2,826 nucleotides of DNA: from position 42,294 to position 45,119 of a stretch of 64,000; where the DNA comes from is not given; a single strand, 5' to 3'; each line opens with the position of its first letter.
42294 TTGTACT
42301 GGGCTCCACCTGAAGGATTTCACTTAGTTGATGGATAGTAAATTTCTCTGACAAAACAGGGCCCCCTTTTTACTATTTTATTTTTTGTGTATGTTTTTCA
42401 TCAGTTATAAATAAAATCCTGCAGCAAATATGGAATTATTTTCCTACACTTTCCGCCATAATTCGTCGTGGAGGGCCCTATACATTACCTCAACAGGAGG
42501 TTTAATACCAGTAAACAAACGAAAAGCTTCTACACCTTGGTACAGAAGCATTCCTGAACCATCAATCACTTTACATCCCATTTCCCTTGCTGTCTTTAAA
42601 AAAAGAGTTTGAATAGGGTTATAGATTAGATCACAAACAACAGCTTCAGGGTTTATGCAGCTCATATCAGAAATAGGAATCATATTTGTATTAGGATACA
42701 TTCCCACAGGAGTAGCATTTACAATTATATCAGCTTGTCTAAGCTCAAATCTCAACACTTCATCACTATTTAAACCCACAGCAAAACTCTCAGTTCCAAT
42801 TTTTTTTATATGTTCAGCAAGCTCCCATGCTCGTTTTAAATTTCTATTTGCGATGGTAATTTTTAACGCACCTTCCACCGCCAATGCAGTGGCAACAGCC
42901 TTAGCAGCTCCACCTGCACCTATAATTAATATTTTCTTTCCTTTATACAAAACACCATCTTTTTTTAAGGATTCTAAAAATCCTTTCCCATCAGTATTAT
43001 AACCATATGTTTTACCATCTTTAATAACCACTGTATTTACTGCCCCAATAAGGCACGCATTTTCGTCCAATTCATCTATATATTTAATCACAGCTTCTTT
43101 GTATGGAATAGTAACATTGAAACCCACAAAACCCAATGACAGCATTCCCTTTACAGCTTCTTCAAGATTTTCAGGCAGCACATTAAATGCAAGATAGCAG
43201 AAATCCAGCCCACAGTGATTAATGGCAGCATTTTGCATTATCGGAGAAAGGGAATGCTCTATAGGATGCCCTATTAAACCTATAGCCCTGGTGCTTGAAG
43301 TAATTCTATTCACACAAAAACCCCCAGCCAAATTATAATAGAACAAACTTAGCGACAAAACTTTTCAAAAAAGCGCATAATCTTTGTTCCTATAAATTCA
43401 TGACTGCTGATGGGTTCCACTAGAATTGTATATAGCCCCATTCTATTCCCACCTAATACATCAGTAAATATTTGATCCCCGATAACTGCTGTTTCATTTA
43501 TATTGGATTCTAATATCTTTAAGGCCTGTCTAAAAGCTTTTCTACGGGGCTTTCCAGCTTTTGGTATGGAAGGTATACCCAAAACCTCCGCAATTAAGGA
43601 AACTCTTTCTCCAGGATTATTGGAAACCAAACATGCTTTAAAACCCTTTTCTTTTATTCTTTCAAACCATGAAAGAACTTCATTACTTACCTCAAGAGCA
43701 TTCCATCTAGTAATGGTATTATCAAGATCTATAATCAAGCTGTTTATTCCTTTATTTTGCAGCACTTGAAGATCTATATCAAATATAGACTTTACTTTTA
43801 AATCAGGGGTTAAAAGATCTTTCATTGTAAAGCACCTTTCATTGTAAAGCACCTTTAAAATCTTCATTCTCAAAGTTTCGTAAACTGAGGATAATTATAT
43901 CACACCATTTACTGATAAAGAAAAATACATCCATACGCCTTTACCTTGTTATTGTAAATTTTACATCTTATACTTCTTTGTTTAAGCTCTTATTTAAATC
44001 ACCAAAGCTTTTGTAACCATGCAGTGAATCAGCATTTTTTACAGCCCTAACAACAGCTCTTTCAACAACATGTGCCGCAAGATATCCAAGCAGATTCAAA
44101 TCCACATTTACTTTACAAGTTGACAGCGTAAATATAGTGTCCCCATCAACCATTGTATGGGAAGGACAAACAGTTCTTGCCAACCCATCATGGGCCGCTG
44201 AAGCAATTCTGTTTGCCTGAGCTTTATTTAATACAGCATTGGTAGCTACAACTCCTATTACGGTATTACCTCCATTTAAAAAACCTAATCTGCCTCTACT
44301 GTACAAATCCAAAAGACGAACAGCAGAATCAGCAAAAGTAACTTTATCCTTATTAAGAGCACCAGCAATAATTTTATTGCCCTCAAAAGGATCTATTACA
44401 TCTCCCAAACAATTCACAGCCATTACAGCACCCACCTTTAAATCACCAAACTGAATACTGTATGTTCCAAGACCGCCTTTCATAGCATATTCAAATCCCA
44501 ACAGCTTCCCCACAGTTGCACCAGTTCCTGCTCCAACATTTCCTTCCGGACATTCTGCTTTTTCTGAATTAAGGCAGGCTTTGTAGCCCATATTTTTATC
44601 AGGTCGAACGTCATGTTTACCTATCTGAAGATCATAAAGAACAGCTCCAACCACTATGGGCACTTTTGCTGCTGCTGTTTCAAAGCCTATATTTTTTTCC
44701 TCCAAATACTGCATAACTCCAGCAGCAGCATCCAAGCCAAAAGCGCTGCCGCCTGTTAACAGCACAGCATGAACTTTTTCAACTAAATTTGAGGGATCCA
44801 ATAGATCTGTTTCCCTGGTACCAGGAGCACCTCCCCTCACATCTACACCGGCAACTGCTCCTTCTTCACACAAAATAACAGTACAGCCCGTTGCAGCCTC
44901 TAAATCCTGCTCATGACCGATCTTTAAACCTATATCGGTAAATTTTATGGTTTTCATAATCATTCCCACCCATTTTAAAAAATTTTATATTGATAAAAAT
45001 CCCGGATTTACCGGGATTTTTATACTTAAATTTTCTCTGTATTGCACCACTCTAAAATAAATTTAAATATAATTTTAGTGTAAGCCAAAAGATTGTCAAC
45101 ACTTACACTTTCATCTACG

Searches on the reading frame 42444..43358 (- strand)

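Call 4: search_protein_families(library=pfam, proteins=[window:42444-43358:-])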
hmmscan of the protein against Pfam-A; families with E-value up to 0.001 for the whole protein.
window:42444-43358:- (304 aa): 6 families
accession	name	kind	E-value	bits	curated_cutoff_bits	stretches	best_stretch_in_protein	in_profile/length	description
PF08501.16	Shikimate_dh_N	-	2.8e-30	104.8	27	1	28-110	1-83/83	Shikimate dehydrogenase substrate binding domain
PF18317.6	SDH_C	-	4.3e-14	52.4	25.8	1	267-296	1-30/31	Shikimate 5'-dehydrogenase C-terminal domain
PF01488.26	Shikimate_DH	-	1.3e-12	48.4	24.3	1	138-216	10-83/138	Shikimate / quinate 5-dehydrogenase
PF03435.24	Sacchrp_dh_NADP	-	5.3e-10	40.2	25.1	1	143-217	1-77/129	Saccharopine dehydrogenase NADP binding domain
PF03807.23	F420_oxidored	-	2.6e-05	25.1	21.6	1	142-224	1-75/94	NADP oxidoreductase coenzyme F420-dependent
PF01262.27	AlaDh_PNT_C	-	0.00061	19.7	23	0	141-244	29-128/214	Alanine dehydrogenase/PNT, C-terminal domain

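Call 5: search_protein_families(library=ncbifam, proteins=[window:42444-43358:-])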
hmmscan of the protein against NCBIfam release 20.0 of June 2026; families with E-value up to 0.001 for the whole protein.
window:42444-43358:- (304 aa): 25 families
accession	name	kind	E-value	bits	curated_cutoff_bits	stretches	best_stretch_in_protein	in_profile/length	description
TIGR00507.1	aroE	equivalog_domain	1.6e-91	306.2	200.2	1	25-300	2-269/270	shikimate dehydrogenase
NF001319.0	PRK00258.3-3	equivalog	2.2e-87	292.6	252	1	21-299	4-273/279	shikimate dehydrogenase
NF009200.0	PRK12548.1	subfamily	4e-83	279.1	432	1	17-292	3-283/289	shikimate dehydrogenase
NF001314.0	PRK00258.2-2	equivalog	4.6e-83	278.6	248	1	18-300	2-288/290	shikimate dehydrogenase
NF001313.0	PRK00258.2-1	equivalog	7e-78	262.1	431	1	17-297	3-287/290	shikimate dehydrogenase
NF001322.0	PRK00258.3-6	equivalog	2.7e-72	243.4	285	1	24-294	6-261/272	shikimate dehydrogenase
NF001312.0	PRK00258.1-4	equivalog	4.2e-71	239.5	295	1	21-295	7-276/285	shikimate dehydrogenase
NF001315.0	PRK00258.2-4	equivalog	5.8e-71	239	413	1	19-298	3-281/284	shikimate dehydrogenase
NF009201.0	PRK12549.1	subfamily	4.4e-68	229.5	235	1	22-297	6-281/286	shikimate dehydrogenase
NF009390.0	PRK12749.1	equivalog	3.4e-64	217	349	1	20-293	4-281/288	quinate/shikimate dehydrogenase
NF001310.0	PRK00258.1-2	equivalog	3e-60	203.7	221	1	28-300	7-276/279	shikimate dehydrogenase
NF001311.0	PRK00258.1-3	equivalog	1.6e-58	198.1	235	1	23-299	5-272/279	shikimate dehydrogenase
NF001316.0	PRK00258.2-5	equivalog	3.5e-54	183.8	247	1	26-289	4-250/263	shikimate dehydrogenase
NF010631.0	PRK14027.1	equivalog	4.4e-52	177.2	515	1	26-294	7-278/283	quinate/shikimate dehydrogenase (NAD+)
TIGR01809.1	Shik-DH-AROM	equivalog_domain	4e-45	154.1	196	1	23-296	5-282/282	shikimate dehydrogenase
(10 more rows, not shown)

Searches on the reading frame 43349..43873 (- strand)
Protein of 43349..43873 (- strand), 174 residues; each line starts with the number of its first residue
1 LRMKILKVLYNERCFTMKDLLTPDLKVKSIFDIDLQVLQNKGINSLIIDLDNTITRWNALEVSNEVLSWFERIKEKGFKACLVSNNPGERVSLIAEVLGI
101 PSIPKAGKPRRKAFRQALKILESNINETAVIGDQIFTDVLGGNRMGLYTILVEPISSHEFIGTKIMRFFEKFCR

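Call 4: search_protein_families(library=pfam, proteins=[window:43349-43873:-])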
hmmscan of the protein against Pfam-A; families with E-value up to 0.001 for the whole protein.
window:43349-43873:- (174 aa): 4 families
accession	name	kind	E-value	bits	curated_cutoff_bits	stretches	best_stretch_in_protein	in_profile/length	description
PF09419.16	PGP_phosphatase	-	4.5e-14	52.8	20.4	1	13-152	9-163/168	Mitochondrial PGP phosphatase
PF13242.12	Hydrolase_like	-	1.3e-11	44.6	22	1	106-152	2-48/75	HAD-hyrolase-like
PF00702.32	Hydrolase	-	4.9e-11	43.8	26.4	1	31-146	68-191/191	haloacid dehalogenase-like hydrolase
PF13419.12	HAD_2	-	2.5e-07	31.4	23.8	1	43-152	62-178/178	Haloacid dehalogenase-like hydrolase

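Call 5: search_protein_families(library=ncbifam, proteins=[window:43349-43873:-])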
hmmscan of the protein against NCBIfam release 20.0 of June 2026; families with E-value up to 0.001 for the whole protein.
window:43349-43873:- (174 aa): 16 families
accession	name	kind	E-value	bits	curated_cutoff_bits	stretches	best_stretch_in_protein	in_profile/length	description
TIGR01668.1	YqeG_hyp_ppase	hypoth_equivalog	3.5e-41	140.6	89.1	1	20-170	2-154/170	YqeG family HAD IIIA-type phosphatase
TIGR01662.1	HAD-SF-IIIA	subfamily_domain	3.4e-14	53.1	44.6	1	46-154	3-140/141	HAD-IIIA family hydrolase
TIGR01460.1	HAD-SF-IIA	subfamily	5.6e-10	39.4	100.15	1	106-152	195-243/246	HAD-IIA family hydrolase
TIGR02253.1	CTE7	subfamily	2.3e-08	34.1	169.75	1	59-153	92-195/221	TIGR02253 family HAD-type hydrolase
NF007762.0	PRK10444.1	equivalog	1.6e-07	31.1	368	1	106-153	174-221/250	HAD-IIA family hydrolase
TIGR01459.1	HAD-SF-IIA-hyp4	hypoth_equivalog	2.6e-07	30.3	103.75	1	103-152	190-240/242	TIGR01459 family HAD-type hydrolase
TIGR01457.1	HAD-SF-IIA-hyp2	hypoth_equivalog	1.6e-06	27.8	247.65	1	106-153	176-223/249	TIGR01457 family HAD-type hydrolase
NF053830.1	RUBPPhHalo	equivalog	2.3e-06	27.4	330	1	108-155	159-206/234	ribulose-1,5-bisphosphate 5-phosphatase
TIGR02254.1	YjjG_YfnB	equivalog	5.4e-06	26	159.9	1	108-157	152-201/223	YjjG family noncanonical pyrimidine nucleotidase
TIGR01458.1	HAD-SF-IIA-hyp3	hypoth_equivalog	1.5e-05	24.4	175.95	1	106-152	177-223/257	TIGR01458 family HAD-type hydrolase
TIGR00099.1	Cof-subfamily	subfamily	2.8e-05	23.8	137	1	46-100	2-55/256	Cof-type HAD-IIB family hydrolase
TIGR02252.1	DREG-2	subfamily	4e-05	23.5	155.2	1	63-151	107-203/203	HAD hydrolase, REG-2-like, family IA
TIGR01452.1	PGP_euk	subfamily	9.7e-05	21.9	201.95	1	106-152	200-246/279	phosphoglycolate/pyridoxal phosphate family phosphatase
TIGR01484.1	HAD-SF-IIB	subfamily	0.00023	21.3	41.8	1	46-84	2-40/221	HAD-IIB family hydrolase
NF009804.0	PRK13288.1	equivalog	0.00042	19.9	218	0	105-152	135-181/215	pyrophosphatase PpaX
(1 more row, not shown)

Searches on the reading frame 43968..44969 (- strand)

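Call 4: search_protein_families(library=pfam, proteins=[window:43968-44969:-])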
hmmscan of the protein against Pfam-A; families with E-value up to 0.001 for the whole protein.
window:43968-44969:- (333 aa): 1 family
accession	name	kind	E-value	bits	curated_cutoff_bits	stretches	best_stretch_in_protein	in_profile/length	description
PF03576.19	Peptidase_S58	-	5.2e-50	171.1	23.9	1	11-320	4-303/307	Peptidase family S58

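Call 5: search_protein_families(library=ncbifam, proteins=[window:43968-44969:-])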
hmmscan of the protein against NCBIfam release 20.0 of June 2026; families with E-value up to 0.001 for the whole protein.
window:43968-44969:- (333 aa): 0 families
